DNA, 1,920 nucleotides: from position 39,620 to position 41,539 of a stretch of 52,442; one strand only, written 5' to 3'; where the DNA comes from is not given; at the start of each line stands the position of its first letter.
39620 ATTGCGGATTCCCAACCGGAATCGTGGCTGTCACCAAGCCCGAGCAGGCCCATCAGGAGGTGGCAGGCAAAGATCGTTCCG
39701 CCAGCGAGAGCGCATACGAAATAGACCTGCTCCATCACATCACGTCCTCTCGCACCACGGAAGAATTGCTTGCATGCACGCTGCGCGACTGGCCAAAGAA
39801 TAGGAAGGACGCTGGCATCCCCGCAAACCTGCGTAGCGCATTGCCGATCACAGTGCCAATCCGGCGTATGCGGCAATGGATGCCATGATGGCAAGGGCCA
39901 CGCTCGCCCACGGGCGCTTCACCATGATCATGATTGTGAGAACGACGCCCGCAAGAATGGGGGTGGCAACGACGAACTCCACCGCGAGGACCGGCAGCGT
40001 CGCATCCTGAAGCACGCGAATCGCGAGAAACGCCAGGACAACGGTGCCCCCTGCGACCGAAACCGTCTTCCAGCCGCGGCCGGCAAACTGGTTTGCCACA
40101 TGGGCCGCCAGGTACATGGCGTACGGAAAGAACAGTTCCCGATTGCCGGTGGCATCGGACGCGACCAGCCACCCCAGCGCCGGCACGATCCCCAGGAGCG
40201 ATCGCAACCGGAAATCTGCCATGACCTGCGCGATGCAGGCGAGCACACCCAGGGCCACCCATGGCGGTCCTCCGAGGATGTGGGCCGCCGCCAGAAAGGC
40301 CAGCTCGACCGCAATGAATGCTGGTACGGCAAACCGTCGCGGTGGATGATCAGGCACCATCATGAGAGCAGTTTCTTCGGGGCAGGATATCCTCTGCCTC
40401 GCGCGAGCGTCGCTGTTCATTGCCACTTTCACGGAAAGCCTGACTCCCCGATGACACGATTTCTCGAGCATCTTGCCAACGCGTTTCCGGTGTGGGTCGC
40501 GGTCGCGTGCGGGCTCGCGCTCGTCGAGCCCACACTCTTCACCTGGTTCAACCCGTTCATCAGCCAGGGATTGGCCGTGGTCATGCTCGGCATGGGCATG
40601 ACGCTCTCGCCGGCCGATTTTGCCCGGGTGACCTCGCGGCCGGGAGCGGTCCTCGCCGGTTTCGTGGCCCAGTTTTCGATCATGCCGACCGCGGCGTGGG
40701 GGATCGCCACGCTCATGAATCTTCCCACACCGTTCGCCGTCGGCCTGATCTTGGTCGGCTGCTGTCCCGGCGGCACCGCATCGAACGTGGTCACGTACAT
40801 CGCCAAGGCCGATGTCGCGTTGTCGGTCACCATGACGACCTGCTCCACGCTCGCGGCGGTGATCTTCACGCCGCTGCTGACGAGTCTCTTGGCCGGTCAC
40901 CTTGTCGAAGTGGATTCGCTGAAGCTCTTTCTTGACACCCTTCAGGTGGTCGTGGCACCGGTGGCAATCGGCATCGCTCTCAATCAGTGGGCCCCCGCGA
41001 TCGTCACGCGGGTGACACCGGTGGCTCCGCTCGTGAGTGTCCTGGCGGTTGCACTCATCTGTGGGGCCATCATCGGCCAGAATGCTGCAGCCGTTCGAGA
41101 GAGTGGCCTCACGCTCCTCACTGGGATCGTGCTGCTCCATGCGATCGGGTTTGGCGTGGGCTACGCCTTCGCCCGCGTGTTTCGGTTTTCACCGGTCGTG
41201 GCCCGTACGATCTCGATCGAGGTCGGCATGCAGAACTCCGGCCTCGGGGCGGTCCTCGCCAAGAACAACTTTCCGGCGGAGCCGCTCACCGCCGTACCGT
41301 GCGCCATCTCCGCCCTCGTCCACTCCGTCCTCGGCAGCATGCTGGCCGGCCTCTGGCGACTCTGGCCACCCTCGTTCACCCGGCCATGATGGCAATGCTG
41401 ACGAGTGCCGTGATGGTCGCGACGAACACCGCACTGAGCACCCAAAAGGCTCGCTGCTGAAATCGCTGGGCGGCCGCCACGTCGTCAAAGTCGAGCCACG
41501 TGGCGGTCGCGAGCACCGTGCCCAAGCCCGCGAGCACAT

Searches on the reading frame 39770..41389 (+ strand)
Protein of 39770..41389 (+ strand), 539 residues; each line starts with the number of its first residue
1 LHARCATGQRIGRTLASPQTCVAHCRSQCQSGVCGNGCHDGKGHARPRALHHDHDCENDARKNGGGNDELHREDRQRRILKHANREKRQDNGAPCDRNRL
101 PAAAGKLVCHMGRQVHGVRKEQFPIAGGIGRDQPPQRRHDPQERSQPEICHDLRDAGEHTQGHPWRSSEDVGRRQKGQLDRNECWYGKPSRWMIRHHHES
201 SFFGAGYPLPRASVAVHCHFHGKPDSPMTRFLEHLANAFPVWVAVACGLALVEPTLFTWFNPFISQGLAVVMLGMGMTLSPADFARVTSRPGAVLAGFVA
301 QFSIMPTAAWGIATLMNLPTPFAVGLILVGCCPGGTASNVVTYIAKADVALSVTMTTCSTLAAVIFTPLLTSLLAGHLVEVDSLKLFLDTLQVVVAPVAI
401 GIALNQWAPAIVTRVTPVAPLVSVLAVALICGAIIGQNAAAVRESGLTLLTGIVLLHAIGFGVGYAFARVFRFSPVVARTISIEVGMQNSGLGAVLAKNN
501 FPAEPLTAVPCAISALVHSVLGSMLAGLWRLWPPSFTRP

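Call 11: search_protein_families(library=pfam, proteins=[window:39770-41389:+], max_evalue=0.00001)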
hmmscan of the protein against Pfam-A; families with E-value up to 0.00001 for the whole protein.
window:39770-41389:+ (539 aa): 2 families
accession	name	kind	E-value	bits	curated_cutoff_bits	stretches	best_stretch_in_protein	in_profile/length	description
PF01758.21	SBF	-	2.8e-45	154.8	24.3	1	267-442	3-188/191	Sodium Bile acid symporter family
PF13593.11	SBF_like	-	2.2e-17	63.8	25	1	238-529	2-311/313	SBF-like CPA transporter family (DUF4137)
